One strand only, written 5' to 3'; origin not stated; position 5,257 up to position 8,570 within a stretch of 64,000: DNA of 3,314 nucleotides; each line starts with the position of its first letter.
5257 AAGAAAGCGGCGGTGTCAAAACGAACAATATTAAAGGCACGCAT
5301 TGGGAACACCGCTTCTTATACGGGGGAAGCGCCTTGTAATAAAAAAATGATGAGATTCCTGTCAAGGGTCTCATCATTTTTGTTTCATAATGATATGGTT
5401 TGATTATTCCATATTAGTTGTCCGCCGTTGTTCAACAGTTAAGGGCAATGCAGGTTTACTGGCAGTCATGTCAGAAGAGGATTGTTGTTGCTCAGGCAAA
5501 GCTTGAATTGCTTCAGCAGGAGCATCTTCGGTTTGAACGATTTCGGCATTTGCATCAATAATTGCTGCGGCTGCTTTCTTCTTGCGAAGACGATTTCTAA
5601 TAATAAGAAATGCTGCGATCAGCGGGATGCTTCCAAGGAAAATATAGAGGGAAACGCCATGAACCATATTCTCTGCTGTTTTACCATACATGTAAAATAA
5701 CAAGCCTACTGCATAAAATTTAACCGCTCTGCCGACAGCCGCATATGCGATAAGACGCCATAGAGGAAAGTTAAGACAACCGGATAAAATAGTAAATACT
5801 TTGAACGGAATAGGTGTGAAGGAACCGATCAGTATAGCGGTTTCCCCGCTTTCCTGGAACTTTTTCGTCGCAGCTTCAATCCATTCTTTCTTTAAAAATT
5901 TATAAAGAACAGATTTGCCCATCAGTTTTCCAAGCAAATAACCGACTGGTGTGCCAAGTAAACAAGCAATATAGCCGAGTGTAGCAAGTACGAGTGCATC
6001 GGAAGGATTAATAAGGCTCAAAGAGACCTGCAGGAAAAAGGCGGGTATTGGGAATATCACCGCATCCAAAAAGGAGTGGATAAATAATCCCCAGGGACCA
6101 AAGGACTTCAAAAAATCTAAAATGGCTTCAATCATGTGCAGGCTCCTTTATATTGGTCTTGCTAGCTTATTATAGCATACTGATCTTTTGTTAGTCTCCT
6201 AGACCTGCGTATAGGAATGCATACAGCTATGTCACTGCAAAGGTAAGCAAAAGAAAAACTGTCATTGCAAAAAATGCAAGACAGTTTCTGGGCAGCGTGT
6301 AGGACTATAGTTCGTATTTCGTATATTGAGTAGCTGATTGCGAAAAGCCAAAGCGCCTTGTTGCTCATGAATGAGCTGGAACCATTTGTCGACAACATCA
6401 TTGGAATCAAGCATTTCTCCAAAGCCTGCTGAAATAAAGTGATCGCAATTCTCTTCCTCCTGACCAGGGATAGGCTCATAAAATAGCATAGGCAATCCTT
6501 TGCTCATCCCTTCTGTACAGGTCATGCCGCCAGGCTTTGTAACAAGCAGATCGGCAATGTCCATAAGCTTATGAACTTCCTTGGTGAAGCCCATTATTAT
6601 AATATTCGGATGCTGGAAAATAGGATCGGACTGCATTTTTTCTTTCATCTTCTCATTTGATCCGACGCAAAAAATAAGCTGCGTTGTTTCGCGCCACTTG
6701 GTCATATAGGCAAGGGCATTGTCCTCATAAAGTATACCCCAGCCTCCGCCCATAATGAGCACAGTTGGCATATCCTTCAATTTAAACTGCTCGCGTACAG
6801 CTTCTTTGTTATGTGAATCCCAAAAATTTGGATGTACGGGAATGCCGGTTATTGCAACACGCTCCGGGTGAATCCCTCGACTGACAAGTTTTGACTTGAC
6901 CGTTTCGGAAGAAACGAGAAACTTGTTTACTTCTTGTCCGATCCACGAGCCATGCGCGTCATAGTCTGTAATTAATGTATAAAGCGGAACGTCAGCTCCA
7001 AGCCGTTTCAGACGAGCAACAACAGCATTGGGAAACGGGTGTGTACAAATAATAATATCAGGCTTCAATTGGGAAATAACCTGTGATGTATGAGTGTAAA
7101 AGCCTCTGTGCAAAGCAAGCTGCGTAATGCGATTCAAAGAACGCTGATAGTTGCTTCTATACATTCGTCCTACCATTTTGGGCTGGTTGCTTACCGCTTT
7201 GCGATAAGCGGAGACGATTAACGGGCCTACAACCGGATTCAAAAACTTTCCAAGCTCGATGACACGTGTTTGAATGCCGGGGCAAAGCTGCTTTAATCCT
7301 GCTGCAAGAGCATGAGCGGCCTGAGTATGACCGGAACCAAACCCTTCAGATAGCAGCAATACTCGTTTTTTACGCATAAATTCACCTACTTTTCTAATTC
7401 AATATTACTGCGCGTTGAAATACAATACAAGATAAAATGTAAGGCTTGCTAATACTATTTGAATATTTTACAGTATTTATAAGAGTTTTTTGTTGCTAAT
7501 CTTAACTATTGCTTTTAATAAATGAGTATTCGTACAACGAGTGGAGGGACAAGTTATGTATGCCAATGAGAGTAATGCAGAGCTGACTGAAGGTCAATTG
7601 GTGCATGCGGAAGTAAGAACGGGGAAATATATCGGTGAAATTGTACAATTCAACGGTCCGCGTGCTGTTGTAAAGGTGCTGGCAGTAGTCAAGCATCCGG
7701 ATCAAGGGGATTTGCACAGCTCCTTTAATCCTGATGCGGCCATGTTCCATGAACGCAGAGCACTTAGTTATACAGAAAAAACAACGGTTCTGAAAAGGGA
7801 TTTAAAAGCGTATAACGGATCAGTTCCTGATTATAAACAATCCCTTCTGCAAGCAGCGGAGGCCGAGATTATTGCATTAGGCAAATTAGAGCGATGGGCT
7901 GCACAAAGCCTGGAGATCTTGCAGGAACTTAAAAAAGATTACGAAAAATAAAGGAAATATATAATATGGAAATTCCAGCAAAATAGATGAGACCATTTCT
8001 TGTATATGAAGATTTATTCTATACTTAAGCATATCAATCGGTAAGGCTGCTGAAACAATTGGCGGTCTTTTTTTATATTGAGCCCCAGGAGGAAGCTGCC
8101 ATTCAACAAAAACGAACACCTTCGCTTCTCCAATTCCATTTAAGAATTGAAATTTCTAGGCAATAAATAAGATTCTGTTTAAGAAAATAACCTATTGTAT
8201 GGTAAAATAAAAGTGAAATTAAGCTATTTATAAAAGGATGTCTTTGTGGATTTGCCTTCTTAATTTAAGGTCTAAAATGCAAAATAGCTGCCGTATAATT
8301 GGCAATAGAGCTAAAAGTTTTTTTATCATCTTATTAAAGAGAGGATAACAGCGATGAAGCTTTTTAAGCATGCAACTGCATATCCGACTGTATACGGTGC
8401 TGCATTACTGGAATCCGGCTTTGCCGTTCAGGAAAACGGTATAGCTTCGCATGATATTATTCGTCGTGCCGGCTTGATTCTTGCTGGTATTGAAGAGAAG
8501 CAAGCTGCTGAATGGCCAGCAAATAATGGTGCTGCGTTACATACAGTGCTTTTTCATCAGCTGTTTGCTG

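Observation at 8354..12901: Glutamate synthase paralogue with a dismantled glutaminase but intact FMN/2-OG/Fe-S core and no small subunit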

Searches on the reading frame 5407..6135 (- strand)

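Call 6: search_protein_families(library=pfam, proteins=[window:5407-6135:-], max_evalue=0.001)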
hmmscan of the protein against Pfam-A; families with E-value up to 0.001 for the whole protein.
window:5407-6135:- (243 aa): 1 family
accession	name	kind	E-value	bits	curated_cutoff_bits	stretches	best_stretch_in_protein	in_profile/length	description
PF09335.16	VTT_dom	-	1.1e-13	52.1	33.9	1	46-146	15-120/123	VTT domain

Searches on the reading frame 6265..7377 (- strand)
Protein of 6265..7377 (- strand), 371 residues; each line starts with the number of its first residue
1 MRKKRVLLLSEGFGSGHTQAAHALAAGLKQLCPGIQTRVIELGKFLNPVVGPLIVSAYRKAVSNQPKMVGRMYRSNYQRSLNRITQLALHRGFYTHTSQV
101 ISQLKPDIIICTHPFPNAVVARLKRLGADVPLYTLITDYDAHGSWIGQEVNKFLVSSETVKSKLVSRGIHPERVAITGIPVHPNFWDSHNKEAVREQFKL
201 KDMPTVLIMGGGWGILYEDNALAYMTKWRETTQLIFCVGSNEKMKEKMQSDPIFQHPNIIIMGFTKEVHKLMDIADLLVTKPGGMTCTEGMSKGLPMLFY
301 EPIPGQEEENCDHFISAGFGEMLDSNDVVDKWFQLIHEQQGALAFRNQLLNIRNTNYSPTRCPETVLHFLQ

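Call 6: search_protein_families(library=pfam, proteins=[window:6265-7377:-], max_evalue=0.001)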
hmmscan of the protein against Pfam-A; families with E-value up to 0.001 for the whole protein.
window:6265-7377:- (371 aa): 3 families
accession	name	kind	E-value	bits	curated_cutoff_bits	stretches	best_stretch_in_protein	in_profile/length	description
PF06925.17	MGDG_synth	-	4.7e-28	98.8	25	1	17-181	1-169/169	Monogalactosyldiacylglycerol (MGDG) synthase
PF04101.22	Glyco_tran_28_C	-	1.2e-07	32.4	22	1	205-328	1-128/166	Glycosyltransferase family 28 C-terminal domain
PF00534.26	Glycos_transf_1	-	8.2e-06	25.9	26.4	1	233-317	49-136/172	Glycosyl transferases group 1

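Call 31: find_related_loci(query=window:6265-7377:-, collection=genome_contigs, flank=10000)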
Query window:6265-7377:- (371 aa) in genome_contigs; peptide patterns used: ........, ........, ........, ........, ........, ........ (x = any residue, [..] = any of these).
74 stretches matched a pattern; 12 encode a relative of the query (tblastn E <= 1e-3); 12 distinct loci.
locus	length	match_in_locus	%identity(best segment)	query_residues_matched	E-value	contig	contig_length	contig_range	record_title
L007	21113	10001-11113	87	1-371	0e+0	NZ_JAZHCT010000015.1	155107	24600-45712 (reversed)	Paenibacillus sp. IITD108 MBFLFMIA_15, whole genome shotgun sequence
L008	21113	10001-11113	78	1-371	0e+0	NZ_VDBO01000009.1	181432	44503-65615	Paenibacillus sinopodophylli strain CCTCC AB 2016047 NODE_9_length_181432_cov_524.986088, whole genome shotgun sequence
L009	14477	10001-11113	77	1-371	0e+0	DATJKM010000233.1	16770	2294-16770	MAG TPA_asm: Candidatus Udaeobacter sp. isolate SMAG_U15593 k141_4627190, whole genome shotgun sequence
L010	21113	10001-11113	77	1-371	0e+0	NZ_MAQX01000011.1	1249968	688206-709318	Bacillus sp. FJAT-26390 scaffold2, whole genome shotgun sequence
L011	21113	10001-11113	76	1-371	0e+0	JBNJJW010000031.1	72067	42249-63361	MAG: Bacillota bacterium isolate BLK80-1 31, whole genome shotgun sequence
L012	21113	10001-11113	77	1-371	0e+0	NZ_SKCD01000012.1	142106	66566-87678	Paenibacillus luteus strain R-3 NODE_20, whole genome shotgun sequence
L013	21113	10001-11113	76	1-371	0e+0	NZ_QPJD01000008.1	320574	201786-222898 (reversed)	Paenibacillus prosopidis strain CECT 7506 Ga0244617_108, whole genome shotgun sequence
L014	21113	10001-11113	77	1-371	0e+0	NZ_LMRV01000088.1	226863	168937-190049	Paenibacillus sp. Soil522 contig_7, whole genome shotgun sequence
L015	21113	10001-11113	77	1-371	0e+0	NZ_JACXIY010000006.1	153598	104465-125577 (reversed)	Paenibacillus arenilitoris strain IB182493 Contig_6, whole genome shotgun sequence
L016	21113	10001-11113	77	1-371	0e+0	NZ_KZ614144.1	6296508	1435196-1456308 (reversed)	Paenibacillus castaneae strain DSM 19417 Scaffold1, whole genome shotgun sequence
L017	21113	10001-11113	75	1-371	0e+0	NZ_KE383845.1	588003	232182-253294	Paenibacillus harenae DSM 16969 H581DRAFT_scaffold00004.4, whole genome shotgun sequence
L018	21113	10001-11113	77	1-371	0e+0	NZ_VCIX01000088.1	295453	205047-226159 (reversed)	Paenibacillus paridis strain py1325 scaffold5, whole genome shotgun sequence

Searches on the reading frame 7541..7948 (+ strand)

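Call 6: search_protein_families(library=pfam, proteins=[window:7541-7948:+], max_evalue=0.001)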
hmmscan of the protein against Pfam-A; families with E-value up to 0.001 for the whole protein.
window:7541-7948:+ (136 aa): 1 family
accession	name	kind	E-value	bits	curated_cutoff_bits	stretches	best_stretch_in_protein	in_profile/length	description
PF08810.16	KapB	-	3.4e-37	127.5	26.3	1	26-134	2-111/112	Kinase associated protein B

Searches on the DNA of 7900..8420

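Call 74: search_rna_families(source=window, start=7900, end=8420, threshold=evalue, max_evalue=1)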
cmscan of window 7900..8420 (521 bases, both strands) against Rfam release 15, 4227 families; matches with E-value up to 1: 0.
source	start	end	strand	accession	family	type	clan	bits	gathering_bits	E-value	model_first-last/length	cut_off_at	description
